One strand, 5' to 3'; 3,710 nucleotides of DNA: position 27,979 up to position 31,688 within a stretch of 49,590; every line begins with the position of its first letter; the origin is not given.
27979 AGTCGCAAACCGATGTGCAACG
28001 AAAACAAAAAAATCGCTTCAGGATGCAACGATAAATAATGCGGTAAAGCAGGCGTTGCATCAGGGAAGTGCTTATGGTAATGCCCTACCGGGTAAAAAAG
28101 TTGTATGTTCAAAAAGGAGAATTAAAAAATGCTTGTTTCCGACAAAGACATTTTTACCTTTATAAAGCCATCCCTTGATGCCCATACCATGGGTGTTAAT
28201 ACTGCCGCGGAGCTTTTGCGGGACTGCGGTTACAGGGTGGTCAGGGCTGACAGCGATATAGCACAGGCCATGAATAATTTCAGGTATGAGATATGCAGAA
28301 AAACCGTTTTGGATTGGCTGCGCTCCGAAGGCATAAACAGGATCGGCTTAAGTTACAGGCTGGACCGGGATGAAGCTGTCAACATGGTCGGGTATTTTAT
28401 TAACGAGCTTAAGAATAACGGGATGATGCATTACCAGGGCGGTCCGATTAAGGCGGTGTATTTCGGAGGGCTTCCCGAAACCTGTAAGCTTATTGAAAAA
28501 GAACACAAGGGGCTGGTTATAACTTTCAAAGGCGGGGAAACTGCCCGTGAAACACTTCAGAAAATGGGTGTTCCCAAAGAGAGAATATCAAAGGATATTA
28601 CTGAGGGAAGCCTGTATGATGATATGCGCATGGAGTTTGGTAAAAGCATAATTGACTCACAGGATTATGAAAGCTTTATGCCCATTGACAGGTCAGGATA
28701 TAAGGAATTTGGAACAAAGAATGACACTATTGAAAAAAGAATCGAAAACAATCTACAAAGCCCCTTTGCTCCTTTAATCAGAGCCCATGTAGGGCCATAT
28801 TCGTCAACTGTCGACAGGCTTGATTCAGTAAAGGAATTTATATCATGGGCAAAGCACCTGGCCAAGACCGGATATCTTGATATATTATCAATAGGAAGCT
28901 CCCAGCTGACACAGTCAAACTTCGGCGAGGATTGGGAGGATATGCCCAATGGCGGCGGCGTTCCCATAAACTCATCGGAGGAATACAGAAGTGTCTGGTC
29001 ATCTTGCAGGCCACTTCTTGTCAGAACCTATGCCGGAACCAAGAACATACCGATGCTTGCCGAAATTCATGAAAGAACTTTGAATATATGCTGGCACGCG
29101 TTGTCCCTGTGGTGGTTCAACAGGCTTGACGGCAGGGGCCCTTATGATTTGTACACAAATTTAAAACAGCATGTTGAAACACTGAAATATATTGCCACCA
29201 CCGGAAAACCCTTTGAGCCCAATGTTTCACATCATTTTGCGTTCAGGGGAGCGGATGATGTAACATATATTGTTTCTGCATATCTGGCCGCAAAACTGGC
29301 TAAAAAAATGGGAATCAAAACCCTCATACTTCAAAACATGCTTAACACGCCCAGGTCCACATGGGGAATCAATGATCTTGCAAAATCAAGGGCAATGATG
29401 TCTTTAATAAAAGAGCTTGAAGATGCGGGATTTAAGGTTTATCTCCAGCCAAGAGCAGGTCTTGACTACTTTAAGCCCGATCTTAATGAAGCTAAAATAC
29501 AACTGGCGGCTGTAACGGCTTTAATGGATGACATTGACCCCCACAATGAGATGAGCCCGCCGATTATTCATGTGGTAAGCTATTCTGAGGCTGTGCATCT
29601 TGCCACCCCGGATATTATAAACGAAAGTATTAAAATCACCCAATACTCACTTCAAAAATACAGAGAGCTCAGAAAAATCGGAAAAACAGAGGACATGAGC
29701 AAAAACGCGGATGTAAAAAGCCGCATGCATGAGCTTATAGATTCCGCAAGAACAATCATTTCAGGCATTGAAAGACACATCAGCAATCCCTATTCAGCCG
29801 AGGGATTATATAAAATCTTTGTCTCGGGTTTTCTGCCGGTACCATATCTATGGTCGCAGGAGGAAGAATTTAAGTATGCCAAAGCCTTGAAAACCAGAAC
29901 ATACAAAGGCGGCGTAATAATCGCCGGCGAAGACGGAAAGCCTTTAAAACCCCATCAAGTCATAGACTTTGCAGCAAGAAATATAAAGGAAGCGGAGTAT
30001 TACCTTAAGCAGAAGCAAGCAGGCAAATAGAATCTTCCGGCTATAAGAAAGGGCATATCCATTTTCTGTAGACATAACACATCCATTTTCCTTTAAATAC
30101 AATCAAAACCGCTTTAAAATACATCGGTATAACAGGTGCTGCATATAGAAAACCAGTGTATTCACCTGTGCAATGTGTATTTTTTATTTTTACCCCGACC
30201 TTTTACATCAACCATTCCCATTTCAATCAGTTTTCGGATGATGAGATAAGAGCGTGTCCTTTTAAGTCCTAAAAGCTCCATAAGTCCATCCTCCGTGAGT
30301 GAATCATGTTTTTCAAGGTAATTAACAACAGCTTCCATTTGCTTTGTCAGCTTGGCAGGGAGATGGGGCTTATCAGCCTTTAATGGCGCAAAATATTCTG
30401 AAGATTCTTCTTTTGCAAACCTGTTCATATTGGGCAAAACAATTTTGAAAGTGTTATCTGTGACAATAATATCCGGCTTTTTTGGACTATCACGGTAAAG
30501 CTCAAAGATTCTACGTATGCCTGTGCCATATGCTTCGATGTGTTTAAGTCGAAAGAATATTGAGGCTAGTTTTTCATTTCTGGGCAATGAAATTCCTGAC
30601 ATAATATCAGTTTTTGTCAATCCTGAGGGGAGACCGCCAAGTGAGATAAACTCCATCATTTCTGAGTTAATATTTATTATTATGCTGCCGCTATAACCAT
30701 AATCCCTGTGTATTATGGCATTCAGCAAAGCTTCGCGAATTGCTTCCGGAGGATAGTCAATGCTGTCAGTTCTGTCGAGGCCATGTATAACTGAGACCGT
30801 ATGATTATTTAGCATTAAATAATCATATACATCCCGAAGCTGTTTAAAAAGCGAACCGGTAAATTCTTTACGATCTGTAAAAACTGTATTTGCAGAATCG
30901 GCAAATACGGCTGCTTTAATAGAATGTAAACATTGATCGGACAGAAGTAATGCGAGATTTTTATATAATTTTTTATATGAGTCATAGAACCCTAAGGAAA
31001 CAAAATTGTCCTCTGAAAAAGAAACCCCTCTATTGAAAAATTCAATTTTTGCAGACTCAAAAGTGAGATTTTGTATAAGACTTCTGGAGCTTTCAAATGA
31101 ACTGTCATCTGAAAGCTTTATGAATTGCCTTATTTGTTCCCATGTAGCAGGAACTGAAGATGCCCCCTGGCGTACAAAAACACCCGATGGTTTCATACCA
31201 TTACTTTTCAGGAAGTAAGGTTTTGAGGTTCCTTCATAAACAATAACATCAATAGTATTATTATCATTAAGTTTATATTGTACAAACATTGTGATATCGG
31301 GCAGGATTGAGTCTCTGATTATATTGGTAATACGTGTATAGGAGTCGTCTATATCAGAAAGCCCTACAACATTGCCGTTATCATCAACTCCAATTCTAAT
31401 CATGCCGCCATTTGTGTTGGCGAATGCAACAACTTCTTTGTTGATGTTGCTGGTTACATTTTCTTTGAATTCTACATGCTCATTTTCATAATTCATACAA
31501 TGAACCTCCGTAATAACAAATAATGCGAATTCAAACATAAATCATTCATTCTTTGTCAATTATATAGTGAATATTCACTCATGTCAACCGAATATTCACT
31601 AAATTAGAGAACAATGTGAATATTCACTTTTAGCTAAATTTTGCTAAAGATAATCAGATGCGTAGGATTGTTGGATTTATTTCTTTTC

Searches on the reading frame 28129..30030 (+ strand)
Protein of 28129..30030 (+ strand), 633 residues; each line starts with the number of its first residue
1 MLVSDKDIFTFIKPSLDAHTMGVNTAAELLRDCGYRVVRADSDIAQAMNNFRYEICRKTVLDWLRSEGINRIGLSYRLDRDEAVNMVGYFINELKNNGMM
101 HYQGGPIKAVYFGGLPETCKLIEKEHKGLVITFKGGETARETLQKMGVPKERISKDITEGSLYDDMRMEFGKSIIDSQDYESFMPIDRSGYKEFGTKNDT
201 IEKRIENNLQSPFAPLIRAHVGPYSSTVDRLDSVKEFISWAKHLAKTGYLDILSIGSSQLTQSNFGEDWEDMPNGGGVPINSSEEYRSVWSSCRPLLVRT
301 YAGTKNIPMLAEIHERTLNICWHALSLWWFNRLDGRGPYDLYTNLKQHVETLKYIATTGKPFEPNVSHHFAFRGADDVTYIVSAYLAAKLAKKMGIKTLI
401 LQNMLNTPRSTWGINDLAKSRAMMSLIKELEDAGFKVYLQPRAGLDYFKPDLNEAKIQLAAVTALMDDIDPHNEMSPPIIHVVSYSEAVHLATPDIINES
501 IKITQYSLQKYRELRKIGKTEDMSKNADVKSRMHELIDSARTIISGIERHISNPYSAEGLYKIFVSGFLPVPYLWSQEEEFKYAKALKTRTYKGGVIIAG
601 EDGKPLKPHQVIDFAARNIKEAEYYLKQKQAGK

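Call 32: search_protein_families(library=pfam, proteins=[window:28129-30030:+], max_evalue=0.0001)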
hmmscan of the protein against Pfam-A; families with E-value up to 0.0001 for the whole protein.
window:28129-30030:+ (633 aa): 0 families

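Call 35: search_protein_families(library=pfam, proteins=[window:28129-30030:+], max_evalue=5)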
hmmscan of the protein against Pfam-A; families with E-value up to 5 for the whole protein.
window:28129-30030:+ (633 aa): 3 families
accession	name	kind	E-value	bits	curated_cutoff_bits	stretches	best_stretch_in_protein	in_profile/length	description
PF02310.24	B12-binding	-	0.013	15.8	32.1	1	13-75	7-58/121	B12 binding domain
PF12116.14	SpoIIID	-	0.066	13.8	27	0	137-159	20-42/82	Stage III sporulation protein D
PF17042.10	NBD_C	-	0.23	12.4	28.3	1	120-160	103-141/168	Nucleotide-binding C-terminal domain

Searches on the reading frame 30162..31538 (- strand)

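Call 32: search_protein_families(library=pfam, proteins=[window:30162-31538:-], max_evalue=0.0001)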
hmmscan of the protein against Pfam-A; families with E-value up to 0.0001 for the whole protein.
window:30162-31538:- (458 aa): 2 families
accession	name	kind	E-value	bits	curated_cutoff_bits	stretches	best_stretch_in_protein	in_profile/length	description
PF04326.19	SLFN_AlbA_2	-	4.1e-21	76.2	25.3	1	18-131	1-117/118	Schlafen, AlbA_2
PF13749.12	HATPase_c_4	-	3.4e-13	49.9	26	1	286-368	4-89/89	Putative ATP-dependent DNA helicase recG C-terminal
